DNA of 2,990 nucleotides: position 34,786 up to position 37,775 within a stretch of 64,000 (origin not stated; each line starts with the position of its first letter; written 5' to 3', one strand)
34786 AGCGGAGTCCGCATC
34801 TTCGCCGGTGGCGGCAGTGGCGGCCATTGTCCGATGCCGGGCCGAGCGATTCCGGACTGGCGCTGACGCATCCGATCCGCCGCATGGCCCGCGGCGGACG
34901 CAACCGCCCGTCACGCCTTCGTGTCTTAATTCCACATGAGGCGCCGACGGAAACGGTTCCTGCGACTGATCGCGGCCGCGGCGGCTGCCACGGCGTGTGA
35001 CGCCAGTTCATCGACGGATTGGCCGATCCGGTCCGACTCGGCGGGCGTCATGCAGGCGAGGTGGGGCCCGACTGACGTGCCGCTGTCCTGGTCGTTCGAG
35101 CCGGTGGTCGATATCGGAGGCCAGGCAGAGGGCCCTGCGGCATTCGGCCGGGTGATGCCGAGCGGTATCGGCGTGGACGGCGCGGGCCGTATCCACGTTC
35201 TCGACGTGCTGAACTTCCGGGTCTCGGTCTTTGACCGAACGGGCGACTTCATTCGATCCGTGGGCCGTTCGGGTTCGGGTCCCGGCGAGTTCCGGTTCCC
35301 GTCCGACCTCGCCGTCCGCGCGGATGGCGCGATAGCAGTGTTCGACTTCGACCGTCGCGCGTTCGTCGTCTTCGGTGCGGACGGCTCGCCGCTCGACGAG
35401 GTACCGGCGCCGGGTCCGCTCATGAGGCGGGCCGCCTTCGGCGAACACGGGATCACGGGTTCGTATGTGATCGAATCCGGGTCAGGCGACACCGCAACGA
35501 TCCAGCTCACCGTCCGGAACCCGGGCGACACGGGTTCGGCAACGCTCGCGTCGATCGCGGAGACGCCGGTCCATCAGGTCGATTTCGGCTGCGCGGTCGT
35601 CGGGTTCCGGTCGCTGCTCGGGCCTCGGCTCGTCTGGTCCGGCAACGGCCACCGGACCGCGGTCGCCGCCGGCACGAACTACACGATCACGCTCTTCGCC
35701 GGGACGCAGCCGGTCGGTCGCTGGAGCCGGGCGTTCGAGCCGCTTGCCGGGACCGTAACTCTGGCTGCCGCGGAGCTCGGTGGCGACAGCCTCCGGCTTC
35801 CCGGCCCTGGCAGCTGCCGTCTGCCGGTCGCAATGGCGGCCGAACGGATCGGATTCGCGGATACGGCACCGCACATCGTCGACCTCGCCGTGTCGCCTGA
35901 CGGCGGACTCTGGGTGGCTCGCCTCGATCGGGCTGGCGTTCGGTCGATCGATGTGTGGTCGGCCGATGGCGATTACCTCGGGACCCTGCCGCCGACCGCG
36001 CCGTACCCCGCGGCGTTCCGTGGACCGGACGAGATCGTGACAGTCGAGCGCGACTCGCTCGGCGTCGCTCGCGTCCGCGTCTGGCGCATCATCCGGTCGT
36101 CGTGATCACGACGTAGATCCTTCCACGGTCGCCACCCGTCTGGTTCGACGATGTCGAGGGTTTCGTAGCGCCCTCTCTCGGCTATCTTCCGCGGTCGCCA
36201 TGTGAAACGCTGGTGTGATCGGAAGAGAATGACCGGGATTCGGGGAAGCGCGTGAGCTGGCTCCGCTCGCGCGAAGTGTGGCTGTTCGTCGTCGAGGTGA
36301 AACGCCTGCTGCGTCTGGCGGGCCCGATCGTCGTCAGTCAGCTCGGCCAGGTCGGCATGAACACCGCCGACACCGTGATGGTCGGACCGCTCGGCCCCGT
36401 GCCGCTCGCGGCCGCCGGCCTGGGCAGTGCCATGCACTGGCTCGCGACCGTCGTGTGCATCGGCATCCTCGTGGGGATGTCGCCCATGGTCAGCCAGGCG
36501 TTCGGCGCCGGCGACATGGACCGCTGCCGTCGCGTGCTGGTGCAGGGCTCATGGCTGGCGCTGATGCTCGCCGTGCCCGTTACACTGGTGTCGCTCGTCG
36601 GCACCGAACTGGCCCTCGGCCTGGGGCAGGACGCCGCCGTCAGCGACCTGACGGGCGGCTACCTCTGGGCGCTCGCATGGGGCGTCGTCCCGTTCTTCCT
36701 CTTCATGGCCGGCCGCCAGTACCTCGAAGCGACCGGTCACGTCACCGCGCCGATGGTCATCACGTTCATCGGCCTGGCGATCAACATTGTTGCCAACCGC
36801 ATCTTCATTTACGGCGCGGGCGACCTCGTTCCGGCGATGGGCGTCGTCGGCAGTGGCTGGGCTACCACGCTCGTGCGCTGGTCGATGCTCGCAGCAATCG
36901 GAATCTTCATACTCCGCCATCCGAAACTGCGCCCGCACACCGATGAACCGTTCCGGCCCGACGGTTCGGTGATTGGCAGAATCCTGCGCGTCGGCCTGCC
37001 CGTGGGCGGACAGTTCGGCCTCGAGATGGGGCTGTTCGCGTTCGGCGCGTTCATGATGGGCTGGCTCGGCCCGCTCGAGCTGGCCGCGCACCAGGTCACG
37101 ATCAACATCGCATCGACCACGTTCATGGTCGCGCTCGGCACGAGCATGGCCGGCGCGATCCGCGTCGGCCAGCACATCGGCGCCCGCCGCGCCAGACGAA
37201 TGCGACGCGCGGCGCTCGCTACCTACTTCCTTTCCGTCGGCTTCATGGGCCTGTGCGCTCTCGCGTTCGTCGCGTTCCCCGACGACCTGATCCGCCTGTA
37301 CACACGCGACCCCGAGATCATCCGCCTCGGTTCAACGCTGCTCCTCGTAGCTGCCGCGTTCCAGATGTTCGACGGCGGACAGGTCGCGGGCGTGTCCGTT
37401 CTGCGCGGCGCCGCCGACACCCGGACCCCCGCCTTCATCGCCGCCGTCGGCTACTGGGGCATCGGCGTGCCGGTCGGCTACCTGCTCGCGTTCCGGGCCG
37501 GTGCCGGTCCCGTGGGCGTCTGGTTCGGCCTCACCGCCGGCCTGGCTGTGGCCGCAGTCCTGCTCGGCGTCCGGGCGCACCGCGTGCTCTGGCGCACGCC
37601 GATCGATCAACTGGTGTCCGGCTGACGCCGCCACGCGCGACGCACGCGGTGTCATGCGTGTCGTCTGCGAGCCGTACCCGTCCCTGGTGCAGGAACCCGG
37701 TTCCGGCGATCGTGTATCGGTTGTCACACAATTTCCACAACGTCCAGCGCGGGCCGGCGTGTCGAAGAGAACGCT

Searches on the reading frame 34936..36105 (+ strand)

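Call 66: search_protein_families(library=pfam, proteins=[window:34936-36105:+])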
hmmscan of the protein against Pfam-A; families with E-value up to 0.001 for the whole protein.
window:34936-36105:+ (389 aa): 2 families
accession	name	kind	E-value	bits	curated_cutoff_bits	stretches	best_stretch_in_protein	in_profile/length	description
PF17170.10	DUF5128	-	1.5e-11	44.5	22.9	1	84-155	54-127/321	6-bladed beta-propeller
PF01436.27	NHL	-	0.0002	21.7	20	0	74-99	3-28/28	NHL repeat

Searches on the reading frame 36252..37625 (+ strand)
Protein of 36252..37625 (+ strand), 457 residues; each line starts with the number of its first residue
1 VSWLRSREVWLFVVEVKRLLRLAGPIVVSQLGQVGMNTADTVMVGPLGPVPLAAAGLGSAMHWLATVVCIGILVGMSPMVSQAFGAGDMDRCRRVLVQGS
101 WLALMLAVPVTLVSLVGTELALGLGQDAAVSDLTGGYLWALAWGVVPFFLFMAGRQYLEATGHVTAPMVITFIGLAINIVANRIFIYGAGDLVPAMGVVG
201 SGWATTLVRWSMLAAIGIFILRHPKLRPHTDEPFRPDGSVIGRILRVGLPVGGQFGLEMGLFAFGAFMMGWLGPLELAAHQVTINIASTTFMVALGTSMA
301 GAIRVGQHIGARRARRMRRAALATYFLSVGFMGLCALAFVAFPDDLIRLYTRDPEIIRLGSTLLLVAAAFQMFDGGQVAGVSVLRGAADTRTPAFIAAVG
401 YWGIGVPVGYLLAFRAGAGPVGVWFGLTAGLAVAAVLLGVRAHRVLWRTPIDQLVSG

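Call 66: search_protein_families(library=pfam, proteins=[window:36252-37625:+])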
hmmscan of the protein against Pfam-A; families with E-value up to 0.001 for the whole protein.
window:36252-37625:+ (457 aa): 2 families
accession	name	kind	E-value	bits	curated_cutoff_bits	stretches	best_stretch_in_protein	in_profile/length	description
PF01554.23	MatE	-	1.3e-63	214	24.9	2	250-411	1-161/161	MatE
PF03023.19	MurJ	-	4.7e-06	25.9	27.4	1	68-214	249-400/451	Lipid II flippase MurJ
